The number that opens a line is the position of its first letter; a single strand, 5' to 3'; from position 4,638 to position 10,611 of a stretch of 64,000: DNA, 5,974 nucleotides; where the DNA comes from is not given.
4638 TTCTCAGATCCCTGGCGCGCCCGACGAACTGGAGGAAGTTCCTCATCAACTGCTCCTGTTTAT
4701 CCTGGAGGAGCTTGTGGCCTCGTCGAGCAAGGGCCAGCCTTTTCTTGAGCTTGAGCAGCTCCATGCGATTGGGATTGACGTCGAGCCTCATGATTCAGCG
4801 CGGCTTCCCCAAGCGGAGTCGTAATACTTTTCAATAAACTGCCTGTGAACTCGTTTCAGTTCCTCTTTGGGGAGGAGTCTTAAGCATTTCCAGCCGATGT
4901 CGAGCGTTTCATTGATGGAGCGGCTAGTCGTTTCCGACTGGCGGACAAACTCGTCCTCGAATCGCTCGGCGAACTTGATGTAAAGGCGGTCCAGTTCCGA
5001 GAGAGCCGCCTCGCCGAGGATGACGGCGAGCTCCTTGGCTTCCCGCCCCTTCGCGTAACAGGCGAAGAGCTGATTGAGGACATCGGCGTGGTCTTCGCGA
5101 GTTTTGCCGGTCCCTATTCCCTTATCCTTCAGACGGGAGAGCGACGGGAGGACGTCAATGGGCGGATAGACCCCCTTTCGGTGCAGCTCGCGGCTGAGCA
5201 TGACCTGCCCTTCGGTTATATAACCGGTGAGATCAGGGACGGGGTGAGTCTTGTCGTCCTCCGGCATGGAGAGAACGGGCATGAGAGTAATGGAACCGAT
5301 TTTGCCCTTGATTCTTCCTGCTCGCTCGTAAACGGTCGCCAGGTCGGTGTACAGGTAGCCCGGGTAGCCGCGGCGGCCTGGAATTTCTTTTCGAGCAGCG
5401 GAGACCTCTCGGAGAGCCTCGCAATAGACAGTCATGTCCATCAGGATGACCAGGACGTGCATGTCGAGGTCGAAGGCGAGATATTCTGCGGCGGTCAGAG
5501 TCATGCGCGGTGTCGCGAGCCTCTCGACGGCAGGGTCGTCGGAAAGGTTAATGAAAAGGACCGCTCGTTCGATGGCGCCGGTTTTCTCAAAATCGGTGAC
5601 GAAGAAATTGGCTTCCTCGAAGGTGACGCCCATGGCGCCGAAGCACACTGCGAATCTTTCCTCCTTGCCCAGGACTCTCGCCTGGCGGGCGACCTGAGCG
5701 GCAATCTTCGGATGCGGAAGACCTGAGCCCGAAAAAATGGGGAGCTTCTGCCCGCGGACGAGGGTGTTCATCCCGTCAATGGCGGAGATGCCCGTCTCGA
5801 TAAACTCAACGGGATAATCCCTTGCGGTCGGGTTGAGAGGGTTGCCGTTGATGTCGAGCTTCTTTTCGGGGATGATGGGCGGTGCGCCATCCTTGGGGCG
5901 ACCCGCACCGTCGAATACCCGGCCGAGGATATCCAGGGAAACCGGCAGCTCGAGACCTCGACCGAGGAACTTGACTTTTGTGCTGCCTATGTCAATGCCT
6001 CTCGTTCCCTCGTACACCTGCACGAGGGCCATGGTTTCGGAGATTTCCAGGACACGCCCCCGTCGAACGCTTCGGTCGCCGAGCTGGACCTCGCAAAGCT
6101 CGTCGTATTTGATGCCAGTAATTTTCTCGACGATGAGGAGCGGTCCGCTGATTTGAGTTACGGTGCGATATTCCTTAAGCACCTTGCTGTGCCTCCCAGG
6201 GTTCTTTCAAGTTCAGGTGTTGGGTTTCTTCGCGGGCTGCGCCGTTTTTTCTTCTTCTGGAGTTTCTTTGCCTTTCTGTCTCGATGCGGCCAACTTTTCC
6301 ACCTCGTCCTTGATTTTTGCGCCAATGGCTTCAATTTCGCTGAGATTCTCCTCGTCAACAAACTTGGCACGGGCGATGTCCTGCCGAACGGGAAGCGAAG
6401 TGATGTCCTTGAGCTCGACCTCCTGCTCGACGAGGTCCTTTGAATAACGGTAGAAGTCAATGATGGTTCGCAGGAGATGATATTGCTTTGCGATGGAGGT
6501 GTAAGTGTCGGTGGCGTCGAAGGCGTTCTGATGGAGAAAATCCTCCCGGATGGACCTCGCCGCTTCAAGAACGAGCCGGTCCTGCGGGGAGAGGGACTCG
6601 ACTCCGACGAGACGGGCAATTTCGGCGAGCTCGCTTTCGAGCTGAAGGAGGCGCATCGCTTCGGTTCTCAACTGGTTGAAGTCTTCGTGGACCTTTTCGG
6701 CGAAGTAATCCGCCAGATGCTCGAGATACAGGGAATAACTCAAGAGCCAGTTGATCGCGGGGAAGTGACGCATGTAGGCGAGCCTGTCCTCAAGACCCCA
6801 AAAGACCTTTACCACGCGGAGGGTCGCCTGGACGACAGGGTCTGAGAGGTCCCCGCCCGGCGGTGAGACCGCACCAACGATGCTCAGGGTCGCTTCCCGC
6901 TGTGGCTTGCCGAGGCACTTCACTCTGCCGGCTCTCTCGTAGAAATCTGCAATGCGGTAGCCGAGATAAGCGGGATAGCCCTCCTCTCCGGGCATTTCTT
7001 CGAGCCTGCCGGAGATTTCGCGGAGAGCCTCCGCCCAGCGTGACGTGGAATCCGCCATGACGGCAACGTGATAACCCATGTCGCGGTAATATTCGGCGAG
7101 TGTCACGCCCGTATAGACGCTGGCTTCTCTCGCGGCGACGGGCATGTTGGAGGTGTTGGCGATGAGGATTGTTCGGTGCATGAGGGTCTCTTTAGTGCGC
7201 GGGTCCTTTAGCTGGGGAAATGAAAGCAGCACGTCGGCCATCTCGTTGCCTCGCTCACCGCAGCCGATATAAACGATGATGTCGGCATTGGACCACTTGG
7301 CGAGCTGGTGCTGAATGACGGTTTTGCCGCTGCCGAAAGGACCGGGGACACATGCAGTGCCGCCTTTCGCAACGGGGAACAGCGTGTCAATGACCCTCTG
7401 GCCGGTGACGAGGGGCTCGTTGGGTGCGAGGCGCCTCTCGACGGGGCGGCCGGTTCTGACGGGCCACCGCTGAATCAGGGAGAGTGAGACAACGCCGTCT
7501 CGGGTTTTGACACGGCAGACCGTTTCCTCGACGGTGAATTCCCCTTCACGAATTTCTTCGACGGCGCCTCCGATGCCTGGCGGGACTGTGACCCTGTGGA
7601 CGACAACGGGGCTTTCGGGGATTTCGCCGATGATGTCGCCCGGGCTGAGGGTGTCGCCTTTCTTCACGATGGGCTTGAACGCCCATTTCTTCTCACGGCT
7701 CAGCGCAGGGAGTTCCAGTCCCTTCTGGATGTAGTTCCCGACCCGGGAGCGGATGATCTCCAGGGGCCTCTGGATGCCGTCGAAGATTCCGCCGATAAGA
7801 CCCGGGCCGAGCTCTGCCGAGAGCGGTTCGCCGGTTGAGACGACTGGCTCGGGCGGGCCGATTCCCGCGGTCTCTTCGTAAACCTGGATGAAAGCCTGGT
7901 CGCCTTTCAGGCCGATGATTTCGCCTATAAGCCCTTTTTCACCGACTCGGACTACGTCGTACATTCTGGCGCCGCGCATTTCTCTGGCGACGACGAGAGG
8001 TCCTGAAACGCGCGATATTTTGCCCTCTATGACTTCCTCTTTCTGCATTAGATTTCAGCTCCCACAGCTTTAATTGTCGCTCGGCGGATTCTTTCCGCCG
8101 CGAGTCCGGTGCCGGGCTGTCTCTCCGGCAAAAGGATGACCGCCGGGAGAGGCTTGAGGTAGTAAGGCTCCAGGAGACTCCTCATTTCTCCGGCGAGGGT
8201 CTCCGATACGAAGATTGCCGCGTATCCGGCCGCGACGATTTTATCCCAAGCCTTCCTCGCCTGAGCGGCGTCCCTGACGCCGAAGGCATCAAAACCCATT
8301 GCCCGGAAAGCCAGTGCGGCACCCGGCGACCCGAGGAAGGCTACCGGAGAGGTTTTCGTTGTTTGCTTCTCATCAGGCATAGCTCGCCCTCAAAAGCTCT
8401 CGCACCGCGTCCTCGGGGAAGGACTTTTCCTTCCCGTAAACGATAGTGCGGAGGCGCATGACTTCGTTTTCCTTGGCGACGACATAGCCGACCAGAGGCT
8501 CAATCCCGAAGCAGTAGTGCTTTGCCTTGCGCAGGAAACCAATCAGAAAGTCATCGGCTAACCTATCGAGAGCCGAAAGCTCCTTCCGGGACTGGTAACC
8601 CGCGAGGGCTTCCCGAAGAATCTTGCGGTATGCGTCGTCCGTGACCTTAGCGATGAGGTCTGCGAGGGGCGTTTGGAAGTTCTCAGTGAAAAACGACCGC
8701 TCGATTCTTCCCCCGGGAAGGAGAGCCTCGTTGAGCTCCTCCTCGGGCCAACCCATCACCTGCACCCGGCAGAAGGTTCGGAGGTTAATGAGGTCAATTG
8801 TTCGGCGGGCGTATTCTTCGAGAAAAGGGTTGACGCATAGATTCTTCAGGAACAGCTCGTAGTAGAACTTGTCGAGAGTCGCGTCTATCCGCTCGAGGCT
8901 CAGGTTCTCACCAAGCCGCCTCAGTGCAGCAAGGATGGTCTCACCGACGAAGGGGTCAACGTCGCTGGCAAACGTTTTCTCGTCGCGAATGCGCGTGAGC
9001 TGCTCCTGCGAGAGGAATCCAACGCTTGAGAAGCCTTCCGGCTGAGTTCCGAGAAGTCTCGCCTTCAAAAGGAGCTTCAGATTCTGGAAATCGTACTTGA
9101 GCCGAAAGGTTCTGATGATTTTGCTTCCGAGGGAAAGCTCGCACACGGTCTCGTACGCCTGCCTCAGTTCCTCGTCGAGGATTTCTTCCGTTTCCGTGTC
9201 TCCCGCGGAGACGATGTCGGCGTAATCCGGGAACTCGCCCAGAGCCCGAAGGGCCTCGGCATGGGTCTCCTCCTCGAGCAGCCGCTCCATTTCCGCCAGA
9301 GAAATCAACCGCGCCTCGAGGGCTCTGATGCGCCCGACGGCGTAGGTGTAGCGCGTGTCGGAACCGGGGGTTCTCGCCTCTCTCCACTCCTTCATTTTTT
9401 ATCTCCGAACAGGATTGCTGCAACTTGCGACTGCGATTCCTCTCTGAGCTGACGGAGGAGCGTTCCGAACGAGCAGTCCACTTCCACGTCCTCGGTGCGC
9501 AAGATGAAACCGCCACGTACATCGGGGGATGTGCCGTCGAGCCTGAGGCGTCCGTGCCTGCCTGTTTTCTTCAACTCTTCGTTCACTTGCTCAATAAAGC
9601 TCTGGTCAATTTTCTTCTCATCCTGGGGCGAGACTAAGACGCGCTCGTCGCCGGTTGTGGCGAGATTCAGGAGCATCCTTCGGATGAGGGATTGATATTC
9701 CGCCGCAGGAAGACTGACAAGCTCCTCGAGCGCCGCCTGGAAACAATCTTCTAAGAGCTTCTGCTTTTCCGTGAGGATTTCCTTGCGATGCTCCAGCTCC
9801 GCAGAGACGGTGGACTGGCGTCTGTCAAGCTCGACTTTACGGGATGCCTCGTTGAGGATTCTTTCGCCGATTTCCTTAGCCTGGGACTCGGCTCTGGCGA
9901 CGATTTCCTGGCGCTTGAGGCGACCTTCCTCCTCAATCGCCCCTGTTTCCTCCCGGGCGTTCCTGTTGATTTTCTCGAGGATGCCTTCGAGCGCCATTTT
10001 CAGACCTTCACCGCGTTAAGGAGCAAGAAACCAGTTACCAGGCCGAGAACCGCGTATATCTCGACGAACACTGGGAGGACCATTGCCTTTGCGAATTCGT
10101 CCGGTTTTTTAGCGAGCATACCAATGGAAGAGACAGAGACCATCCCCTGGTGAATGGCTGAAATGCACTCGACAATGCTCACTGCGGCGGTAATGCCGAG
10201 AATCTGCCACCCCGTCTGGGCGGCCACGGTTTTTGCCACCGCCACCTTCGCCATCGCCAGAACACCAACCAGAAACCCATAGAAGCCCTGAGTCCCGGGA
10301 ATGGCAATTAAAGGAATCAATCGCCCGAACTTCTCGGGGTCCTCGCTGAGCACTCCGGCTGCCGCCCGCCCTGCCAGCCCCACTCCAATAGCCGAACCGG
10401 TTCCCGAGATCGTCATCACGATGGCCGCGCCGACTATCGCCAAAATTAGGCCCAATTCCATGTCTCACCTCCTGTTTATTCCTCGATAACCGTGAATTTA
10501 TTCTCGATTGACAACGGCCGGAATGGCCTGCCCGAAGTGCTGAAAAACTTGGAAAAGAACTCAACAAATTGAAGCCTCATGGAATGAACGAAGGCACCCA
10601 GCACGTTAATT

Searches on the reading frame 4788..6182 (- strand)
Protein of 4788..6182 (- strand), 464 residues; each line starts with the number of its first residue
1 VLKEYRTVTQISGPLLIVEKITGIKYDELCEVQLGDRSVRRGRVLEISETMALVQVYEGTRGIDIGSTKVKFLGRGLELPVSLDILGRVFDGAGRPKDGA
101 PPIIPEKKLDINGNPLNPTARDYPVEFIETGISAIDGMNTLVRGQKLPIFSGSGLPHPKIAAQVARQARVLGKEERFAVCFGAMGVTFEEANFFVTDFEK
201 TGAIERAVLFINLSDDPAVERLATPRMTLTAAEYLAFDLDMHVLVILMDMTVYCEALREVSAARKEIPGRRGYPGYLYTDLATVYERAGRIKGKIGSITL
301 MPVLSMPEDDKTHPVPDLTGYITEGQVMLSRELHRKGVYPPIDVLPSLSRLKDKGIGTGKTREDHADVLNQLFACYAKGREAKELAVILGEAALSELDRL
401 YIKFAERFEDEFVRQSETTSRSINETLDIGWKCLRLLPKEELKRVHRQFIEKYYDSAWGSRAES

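Call 20: search_protein_families(library=pfam, proteins=[window:4788-6182:-], max_evalue=0.0001)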
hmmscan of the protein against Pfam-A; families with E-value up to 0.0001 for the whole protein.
window:4788-6182:- (464 aa): 3 families
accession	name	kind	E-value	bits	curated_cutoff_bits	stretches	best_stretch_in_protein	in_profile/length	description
PF00006.31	ATP-synt_ab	-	6.6e-75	251.8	29.5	1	131-349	1-213/213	ATP synthase alpha/beta family, nucleotide-binding domain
PF22919.1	ATP-synt_VA_C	-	8.3e-32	109.7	24.7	1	355-454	2-101/101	C-terminal domain of V and A type ATP synthase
PF02874.29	ATP-synt_ab_N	-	2.4e-14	54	20.9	1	8-74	1-69/69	ATP synthase alpha/beta family, beta-barrel domain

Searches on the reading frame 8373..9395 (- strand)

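Call 20: search_protein_families(library=pfam, proteins=[window:8373-9395:-], max_evalue=0.0001)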
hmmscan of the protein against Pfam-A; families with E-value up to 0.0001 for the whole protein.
window:8373-9395:- (340 aa): 1 family
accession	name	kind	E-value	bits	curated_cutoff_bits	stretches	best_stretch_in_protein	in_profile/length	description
PF01992.21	vATP-synt_AC39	-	5.4e-57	194.1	29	1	19-333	1-338/339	ATP synthase (C/AC39) subunit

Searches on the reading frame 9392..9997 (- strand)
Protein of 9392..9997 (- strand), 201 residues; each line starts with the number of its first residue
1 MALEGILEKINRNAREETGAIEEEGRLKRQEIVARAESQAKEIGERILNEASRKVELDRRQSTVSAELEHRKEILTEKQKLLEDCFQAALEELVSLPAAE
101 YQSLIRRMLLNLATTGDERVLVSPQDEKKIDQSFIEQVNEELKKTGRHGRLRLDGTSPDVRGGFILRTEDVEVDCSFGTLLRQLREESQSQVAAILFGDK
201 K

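Call 20: search_protein_families(library=pfam, proteins=[window:9392-9997:-], max_evalue=0.0001)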
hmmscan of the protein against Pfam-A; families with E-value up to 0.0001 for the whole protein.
window:9392-9997:- (201 aa): 1 family
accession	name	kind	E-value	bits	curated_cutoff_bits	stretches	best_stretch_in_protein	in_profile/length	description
PF01991.23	vATP-synt_E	-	1.8e-19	70.4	24.2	1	9-197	1-199/199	ATP synthase (E/31 kDa) subunit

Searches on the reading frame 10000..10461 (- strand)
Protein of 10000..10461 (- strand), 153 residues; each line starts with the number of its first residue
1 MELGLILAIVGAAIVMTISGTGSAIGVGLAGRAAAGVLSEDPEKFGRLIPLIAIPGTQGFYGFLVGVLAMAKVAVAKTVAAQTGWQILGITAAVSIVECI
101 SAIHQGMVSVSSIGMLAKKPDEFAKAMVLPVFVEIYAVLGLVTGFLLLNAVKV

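Call 21: search_protein_families(library=pfam, proteins=[window:10000-10461:-], max_evalue=0.0001)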
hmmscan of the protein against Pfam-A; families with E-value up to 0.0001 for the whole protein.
window:10000-10461:- (153 aa): 1 family
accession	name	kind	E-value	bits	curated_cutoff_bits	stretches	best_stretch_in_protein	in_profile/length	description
PF00137.26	ATP-synt_C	-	9.7e-27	93.4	24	2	10-68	1-59/60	ATP synthase subunit C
